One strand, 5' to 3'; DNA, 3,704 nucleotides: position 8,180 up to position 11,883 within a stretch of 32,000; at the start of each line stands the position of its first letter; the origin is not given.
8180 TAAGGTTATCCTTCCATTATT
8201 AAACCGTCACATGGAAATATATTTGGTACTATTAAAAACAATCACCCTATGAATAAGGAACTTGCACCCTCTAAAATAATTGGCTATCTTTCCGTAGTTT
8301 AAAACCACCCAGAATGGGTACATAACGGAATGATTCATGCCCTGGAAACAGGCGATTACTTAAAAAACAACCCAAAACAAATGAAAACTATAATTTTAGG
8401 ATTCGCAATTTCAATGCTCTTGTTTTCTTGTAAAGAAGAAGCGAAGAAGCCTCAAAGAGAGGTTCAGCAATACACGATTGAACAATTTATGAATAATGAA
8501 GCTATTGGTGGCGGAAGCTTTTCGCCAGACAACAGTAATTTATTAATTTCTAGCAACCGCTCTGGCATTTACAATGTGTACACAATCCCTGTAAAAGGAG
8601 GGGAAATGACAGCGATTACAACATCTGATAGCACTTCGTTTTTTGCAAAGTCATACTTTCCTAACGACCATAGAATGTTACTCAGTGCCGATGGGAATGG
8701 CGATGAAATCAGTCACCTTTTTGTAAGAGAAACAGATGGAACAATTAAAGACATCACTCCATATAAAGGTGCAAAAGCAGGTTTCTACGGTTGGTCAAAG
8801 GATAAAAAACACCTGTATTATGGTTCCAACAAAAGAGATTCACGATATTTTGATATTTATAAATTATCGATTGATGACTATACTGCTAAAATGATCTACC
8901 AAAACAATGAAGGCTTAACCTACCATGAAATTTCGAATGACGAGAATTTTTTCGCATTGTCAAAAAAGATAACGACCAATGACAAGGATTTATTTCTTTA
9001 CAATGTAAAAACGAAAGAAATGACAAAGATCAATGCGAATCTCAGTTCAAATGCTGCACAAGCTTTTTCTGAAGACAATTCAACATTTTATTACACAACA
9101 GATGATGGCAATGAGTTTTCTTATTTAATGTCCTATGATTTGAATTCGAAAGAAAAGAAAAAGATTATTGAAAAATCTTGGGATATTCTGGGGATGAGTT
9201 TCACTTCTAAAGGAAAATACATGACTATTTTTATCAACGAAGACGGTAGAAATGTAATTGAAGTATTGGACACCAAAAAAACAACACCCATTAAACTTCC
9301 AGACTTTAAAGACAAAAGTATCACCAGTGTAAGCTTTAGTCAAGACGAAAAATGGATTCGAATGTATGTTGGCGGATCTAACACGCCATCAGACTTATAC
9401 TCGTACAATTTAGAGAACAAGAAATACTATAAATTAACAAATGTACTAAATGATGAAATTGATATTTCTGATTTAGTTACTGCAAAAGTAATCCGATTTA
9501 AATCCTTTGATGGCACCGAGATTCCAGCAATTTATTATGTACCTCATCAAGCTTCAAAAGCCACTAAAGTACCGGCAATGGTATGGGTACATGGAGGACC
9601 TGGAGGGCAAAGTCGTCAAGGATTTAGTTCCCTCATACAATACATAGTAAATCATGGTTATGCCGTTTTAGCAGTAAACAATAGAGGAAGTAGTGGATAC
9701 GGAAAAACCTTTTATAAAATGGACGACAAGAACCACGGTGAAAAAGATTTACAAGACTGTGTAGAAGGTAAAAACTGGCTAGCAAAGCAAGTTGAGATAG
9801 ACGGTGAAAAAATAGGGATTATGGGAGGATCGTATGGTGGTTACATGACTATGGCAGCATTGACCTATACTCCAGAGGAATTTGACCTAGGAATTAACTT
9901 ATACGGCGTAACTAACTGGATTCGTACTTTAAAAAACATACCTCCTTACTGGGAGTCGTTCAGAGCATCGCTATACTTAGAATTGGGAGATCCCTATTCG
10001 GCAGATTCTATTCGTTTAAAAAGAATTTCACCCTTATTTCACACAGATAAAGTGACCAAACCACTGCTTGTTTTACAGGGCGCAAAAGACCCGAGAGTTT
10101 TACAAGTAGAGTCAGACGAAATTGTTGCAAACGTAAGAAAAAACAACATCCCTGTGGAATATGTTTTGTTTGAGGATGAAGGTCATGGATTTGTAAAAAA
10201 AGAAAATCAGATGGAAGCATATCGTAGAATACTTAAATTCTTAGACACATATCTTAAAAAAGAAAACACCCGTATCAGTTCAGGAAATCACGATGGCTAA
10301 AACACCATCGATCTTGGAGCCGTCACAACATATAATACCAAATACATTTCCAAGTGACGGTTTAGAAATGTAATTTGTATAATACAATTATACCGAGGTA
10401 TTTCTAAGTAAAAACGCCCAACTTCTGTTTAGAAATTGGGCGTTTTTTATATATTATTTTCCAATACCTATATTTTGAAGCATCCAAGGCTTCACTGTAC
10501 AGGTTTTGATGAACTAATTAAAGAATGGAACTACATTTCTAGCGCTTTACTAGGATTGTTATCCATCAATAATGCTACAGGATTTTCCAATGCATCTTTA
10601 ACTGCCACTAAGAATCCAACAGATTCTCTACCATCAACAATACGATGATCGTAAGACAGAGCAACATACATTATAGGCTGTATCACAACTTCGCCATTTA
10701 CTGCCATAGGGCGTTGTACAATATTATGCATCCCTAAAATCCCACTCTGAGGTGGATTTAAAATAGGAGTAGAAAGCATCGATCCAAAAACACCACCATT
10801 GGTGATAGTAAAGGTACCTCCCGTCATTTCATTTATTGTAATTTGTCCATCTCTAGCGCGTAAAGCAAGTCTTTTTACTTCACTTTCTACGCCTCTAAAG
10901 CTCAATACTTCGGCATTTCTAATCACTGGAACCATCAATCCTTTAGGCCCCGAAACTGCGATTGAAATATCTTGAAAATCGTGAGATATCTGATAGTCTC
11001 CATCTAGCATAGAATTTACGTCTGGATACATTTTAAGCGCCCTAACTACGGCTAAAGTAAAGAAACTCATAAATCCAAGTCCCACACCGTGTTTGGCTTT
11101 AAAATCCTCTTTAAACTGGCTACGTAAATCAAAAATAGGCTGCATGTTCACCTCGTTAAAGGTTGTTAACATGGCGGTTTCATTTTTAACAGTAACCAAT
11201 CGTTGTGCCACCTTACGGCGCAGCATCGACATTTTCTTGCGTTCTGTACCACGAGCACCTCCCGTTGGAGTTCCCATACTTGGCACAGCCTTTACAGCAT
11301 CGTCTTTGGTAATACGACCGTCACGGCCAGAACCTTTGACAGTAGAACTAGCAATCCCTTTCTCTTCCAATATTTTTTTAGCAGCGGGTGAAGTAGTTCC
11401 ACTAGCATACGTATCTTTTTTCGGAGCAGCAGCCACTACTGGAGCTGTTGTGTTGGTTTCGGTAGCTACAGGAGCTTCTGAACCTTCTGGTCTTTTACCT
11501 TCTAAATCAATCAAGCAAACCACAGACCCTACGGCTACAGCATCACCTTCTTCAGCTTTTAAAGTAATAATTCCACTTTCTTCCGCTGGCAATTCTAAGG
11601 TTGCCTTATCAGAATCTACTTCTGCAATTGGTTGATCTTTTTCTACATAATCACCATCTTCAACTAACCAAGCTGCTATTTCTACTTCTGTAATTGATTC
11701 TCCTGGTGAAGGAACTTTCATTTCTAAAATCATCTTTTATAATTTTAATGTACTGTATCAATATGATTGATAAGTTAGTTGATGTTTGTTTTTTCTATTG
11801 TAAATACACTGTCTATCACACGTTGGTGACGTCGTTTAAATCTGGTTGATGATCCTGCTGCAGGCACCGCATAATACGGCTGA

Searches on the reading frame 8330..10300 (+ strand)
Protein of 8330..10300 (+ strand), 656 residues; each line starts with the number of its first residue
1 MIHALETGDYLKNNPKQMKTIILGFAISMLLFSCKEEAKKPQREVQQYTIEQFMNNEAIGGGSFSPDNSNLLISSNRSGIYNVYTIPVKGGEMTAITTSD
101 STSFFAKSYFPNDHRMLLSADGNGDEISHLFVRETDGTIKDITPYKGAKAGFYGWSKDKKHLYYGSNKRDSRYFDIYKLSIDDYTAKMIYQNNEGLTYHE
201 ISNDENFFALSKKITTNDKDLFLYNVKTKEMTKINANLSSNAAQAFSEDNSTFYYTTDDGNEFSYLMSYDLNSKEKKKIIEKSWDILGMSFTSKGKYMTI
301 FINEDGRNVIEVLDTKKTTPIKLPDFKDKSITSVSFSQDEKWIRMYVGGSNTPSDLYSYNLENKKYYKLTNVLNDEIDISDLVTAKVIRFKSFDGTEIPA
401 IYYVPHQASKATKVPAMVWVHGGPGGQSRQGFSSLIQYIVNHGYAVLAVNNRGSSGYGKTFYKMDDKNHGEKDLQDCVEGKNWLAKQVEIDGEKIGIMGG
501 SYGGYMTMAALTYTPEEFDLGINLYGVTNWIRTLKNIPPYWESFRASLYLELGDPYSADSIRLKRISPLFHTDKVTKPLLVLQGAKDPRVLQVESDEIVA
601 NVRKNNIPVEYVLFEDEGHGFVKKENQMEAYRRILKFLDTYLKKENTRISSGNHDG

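Call 13: search_protein_families(library=pfam, proteins=[window:8330-10300:+], max_evalue=0.001)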
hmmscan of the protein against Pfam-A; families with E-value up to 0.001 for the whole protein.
window:8330-10300:+ (656 aa): 15 families
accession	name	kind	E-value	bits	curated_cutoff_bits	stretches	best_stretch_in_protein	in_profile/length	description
PF00326.27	Peptidase_S9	-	1.6e-48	165.4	22.6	1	432-644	3-212/213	Prolyl oligopeptidase family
PF02897.21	Peptidase_S9_N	-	2.9e-15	56.4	24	1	108-365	129-407/414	Prolyl oligopeptidase, N-terminal beta-propeller domain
PF20434.5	BD-FAE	-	7.9e-14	52.1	26.8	1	403-598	4-211/215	BD-FAE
PF01738.24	DLH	-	1.5e-12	48.1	21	1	408-628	11-203/217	Dienelactone hydrolase family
PF02129.25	Peptidase_S15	-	2.5e-11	44.2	23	1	394-532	1-134/262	X-Pro dipeptidyl-peptidase (S15 family)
PF07859.19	Abhydrolase_3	-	3.5e-08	33.9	25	1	474-622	49-209/210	alpha/beta hydrolase fold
PF05448.18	AXE1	-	6e-08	32.2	21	1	344-509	12-192/321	Acetyl xylan esterase (AXE1)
PF00561.26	Abhydrolase_1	-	7.9e-08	32.7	25.8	1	415-519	1-95/245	alpha/beta hydrolase fold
PF12146.15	Hydrolase_4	-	4.2e-07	30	27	1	417-539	7-121/239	Serine aminopeptidase, S33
PF25174.1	Beta-prop_THOC3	-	3.6e-06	26.6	305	1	155-351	10-192/272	THOC3 beta-propeller domain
PF23414.1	Beta-prop_EML_2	-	4.7e-06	26.6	90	0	217-347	18-143/266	Echinoderm microtubule-associated protein second beta-propeller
PF00930.27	DPPIV_N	-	8.6e-06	25.1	22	0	125-210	257-345/354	Dipeptidyl peptidase IV (DPP IV) N-terminal region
PF03403.19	PAF-AH_p_II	-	5.7e-05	22.3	20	0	399-473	87-155/372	Platelet-activating factor acetylhydrolase, isoform II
PF12697.13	Abhydrolase_6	-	0.0004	21.6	26.3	0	418-619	2-204/217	Alpha/beta hydrolase family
PF07224.18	Chlorophyllase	-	0.00062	19.1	26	0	410-512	38-136/301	Chlorophyllase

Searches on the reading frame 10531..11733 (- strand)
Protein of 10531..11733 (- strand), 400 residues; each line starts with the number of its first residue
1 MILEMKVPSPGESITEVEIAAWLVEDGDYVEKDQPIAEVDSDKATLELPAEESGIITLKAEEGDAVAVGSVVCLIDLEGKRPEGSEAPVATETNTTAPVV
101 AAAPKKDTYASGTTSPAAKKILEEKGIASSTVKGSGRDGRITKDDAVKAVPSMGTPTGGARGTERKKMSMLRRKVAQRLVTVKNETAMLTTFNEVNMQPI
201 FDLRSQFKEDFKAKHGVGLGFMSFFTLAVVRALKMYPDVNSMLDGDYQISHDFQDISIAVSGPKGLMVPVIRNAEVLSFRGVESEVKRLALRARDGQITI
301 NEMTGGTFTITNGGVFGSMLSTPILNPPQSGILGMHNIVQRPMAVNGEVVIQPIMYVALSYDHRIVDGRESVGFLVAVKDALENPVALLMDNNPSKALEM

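Call 13: search_protein_families(library=pfam, proteins=[window:10531-11733:-], max_evalue=0.001)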
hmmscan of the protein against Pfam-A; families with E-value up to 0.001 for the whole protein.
window:10531-11733:- (400 aa): 4 families
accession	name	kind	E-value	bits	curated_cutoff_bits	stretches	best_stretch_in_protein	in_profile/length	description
PF00198.28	2-oxoacid_dh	-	2.1e-74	250.3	23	1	162-390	3-232/232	2-oxoacid dehydrogenases acyltransferase (catalytic domain)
PF00364.28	Biotin_lipoyl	-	2.3e-19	69.4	22.1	1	4-75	2-73/73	Biotin-requiring enzyme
PF02817.22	E3_binding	-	8.5e-12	45.5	23.7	1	115-145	4-34/36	e3 binding domain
PF13533.13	Biotin_lipoyl_2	-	0.00019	21.6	29.8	1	19-40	11-32/32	Biotin-lipoyl like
